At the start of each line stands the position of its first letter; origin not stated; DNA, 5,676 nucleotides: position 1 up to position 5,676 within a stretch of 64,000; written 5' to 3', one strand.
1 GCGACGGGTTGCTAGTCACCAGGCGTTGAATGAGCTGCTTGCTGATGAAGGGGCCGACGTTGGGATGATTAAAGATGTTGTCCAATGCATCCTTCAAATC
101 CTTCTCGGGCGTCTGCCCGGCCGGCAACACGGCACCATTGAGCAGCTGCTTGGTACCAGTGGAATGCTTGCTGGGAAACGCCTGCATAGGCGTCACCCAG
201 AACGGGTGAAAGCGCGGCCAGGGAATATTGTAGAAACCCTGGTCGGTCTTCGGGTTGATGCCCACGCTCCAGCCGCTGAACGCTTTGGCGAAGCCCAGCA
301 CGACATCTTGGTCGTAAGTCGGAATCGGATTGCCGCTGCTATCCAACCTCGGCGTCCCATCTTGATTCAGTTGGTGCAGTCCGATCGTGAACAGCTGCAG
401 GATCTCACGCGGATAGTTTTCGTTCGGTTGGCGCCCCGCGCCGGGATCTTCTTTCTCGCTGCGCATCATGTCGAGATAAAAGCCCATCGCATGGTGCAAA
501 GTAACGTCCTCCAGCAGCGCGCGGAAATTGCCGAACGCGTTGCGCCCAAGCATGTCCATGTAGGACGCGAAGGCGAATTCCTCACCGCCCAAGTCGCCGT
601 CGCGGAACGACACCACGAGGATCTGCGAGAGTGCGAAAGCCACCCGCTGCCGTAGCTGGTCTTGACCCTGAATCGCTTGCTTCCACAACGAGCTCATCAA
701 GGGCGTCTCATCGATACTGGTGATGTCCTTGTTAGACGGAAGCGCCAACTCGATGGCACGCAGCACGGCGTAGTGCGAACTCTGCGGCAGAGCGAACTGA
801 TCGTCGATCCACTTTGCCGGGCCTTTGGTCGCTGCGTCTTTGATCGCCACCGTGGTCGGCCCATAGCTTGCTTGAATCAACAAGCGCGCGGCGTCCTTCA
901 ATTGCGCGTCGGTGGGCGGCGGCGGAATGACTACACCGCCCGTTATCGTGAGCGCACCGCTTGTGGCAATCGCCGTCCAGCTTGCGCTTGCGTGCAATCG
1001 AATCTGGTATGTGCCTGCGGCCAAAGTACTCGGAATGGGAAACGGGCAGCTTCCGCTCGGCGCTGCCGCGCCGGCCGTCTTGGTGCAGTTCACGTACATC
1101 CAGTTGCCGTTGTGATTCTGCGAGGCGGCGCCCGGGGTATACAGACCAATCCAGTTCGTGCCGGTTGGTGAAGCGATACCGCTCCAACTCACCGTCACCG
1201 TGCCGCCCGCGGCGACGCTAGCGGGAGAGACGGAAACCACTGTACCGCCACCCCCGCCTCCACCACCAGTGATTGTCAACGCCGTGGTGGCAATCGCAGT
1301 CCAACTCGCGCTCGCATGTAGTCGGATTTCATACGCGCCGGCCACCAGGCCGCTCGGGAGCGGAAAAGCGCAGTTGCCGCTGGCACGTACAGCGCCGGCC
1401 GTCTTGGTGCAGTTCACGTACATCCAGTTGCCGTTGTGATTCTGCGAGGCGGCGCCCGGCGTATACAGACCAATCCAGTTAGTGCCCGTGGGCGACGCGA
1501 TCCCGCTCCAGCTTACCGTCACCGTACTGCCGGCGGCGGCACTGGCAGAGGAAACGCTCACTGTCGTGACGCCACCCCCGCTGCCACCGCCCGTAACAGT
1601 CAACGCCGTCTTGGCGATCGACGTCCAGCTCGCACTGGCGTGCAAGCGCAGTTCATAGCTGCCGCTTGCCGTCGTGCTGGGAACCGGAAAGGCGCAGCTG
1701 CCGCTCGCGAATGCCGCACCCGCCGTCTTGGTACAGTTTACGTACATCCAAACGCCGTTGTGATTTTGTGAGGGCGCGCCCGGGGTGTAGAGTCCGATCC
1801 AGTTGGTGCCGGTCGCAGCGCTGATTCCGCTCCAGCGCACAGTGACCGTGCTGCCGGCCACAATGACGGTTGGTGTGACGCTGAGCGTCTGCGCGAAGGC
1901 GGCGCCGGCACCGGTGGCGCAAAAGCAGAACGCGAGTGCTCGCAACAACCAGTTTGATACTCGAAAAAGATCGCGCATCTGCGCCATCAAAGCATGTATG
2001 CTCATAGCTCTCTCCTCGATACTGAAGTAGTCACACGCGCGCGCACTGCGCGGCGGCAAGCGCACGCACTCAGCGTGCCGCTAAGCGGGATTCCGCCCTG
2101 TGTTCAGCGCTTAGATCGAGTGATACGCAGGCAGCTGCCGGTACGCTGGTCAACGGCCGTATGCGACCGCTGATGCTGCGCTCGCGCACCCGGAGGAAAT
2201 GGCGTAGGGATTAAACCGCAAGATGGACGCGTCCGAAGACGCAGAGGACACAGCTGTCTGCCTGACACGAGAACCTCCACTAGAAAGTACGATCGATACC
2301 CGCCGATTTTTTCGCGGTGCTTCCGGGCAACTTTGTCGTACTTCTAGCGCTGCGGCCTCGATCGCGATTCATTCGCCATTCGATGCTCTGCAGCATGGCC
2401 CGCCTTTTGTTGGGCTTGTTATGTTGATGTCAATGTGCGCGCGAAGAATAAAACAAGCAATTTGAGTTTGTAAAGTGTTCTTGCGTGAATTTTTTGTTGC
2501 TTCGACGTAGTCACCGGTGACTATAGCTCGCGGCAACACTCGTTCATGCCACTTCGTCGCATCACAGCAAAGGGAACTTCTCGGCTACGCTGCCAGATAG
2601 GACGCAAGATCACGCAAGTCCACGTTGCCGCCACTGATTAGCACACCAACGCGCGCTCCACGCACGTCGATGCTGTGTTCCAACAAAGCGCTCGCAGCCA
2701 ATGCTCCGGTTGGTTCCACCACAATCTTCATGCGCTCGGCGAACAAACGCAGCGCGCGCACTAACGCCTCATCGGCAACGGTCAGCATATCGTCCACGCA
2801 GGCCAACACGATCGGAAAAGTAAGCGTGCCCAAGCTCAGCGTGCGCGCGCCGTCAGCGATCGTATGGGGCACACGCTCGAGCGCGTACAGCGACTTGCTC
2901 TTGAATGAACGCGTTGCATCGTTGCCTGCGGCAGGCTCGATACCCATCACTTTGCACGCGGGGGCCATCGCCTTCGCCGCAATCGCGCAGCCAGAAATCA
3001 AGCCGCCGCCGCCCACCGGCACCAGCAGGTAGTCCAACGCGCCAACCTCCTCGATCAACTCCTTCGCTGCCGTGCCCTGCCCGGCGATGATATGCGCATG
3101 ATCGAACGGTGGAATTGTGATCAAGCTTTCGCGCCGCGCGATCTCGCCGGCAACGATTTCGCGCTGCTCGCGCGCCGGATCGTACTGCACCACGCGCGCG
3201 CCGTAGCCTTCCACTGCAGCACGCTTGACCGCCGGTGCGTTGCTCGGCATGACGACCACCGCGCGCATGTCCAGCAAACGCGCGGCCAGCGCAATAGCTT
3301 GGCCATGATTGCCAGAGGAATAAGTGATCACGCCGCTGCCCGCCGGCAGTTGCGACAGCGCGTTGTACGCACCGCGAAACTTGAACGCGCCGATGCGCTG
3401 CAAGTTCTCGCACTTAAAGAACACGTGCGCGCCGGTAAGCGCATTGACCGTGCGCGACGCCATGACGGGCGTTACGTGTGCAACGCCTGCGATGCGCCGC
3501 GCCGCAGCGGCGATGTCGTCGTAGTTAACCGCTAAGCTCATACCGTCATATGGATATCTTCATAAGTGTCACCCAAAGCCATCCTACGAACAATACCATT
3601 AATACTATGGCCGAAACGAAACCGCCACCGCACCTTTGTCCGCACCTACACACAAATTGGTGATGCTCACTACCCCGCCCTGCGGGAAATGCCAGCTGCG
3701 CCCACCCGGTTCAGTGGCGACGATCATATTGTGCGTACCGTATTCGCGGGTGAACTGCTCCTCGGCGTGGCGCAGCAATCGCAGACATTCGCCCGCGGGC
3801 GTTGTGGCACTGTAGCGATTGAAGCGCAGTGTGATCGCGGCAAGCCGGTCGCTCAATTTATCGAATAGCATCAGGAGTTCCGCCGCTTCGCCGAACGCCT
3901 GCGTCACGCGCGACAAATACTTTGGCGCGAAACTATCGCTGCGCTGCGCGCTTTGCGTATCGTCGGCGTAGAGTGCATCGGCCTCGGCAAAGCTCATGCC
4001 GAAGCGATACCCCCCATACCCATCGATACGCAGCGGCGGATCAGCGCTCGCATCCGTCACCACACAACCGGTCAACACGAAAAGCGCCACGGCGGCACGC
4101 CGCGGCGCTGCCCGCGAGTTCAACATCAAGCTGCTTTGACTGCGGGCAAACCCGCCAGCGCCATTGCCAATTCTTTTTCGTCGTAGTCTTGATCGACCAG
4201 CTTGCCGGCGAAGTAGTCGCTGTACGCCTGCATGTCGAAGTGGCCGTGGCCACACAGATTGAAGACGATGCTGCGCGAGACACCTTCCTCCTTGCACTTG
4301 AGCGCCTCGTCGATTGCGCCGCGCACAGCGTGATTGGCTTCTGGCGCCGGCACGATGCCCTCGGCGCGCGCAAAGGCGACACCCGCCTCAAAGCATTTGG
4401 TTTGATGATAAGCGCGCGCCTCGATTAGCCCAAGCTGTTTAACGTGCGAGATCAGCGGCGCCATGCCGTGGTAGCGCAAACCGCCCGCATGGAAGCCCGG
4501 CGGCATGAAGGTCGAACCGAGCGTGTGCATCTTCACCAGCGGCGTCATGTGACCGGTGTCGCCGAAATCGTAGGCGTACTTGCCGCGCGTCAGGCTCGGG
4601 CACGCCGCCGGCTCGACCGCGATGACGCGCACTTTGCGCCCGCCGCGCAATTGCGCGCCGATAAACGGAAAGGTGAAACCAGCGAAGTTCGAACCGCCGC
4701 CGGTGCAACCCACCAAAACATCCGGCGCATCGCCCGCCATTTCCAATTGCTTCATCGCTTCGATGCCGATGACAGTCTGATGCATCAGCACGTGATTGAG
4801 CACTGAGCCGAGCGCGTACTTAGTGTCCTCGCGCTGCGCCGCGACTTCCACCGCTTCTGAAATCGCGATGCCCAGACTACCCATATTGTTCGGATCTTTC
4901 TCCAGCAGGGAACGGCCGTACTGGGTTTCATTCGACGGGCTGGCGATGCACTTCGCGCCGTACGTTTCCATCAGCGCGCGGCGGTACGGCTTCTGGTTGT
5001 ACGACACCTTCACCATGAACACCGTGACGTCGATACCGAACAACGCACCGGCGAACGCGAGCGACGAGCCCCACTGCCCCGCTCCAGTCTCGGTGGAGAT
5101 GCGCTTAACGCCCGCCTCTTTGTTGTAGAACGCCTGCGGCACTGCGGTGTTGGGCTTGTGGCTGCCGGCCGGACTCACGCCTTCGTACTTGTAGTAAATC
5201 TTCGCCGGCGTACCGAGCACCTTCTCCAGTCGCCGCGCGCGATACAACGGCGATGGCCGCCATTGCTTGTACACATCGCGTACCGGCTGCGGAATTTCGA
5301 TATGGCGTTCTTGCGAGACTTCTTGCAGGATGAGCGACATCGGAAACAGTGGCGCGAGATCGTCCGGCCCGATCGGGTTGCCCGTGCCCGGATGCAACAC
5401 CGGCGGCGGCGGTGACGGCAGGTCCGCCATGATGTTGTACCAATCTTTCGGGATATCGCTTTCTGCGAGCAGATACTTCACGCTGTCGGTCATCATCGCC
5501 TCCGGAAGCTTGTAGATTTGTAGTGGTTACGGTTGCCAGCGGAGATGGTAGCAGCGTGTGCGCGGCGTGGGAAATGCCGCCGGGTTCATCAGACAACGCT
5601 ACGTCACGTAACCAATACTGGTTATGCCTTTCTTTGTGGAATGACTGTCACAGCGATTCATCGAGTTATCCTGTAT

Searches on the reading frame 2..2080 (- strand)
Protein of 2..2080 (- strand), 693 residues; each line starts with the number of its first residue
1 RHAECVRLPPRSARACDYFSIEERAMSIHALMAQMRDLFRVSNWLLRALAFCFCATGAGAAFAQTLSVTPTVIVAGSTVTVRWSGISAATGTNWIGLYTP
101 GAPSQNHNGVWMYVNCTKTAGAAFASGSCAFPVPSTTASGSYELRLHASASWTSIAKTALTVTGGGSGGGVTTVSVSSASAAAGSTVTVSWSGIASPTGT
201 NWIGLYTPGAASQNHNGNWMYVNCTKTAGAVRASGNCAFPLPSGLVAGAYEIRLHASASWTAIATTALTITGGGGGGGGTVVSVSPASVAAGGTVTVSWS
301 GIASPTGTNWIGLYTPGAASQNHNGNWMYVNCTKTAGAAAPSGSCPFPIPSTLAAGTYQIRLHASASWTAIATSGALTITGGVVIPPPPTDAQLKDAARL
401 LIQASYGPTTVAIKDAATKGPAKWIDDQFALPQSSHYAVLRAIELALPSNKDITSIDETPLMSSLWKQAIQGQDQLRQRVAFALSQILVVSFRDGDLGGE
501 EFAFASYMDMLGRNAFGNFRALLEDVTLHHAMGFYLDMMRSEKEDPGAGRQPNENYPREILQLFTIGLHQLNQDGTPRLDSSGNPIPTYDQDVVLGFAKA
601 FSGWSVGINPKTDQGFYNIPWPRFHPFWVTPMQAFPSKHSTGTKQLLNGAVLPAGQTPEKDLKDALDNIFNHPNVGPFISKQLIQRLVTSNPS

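Call 29: search_protein_families(library=pfam, proteins=[window:2-2080:-], max_evalue=0.00001)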
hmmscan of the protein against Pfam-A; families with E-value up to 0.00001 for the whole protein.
window:2-2080:- (693 aa): 2 families
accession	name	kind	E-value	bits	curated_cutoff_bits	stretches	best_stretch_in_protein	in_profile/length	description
PF08811.16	DUF1800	-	2.2e-56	192.2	26.1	1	399-693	1-259/419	Protein of unknown function (DUF1800)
PF10342.15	Kre9_KNH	-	4.3e-06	27.8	24.6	0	287-366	6-79/94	Kre9/KNH-like N-terminal Ig-like domain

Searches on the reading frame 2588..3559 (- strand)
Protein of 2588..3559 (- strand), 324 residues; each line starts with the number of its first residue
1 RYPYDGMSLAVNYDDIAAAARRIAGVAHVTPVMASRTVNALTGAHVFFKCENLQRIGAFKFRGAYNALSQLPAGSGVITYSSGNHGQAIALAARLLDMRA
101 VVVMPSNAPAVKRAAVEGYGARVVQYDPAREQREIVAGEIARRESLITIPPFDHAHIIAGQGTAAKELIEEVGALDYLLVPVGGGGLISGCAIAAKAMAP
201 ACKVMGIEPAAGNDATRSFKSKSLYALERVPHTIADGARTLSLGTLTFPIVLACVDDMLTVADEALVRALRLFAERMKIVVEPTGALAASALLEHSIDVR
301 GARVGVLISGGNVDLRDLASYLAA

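Call 29: search_protein_families(library=pfam, proteins=[window:2588-3559:-], max_evalue=0.00001)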
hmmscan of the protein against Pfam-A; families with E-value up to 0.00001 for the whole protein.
window:2588-3559:- (324 aa): 1 family
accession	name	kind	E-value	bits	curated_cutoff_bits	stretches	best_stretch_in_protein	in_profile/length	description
PF00291.31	PALP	-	4.5e-71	240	35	1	28-310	6-295/295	Pyridoxal-phosphate dependent enzyme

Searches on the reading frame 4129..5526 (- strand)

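Call 29: search_protein_families(library=pfam, proteins=[window:4129-5526:-], max_evalue=0.00001)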
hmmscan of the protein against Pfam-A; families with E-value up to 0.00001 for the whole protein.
window:4129-5526:- (466 aa): 1 family
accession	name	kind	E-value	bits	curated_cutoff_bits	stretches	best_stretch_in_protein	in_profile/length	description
PF00291.31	PALP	-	2.5e-39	135.8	35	1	88-426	4-295/295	Pyridoxal-phosphate dependent enzyme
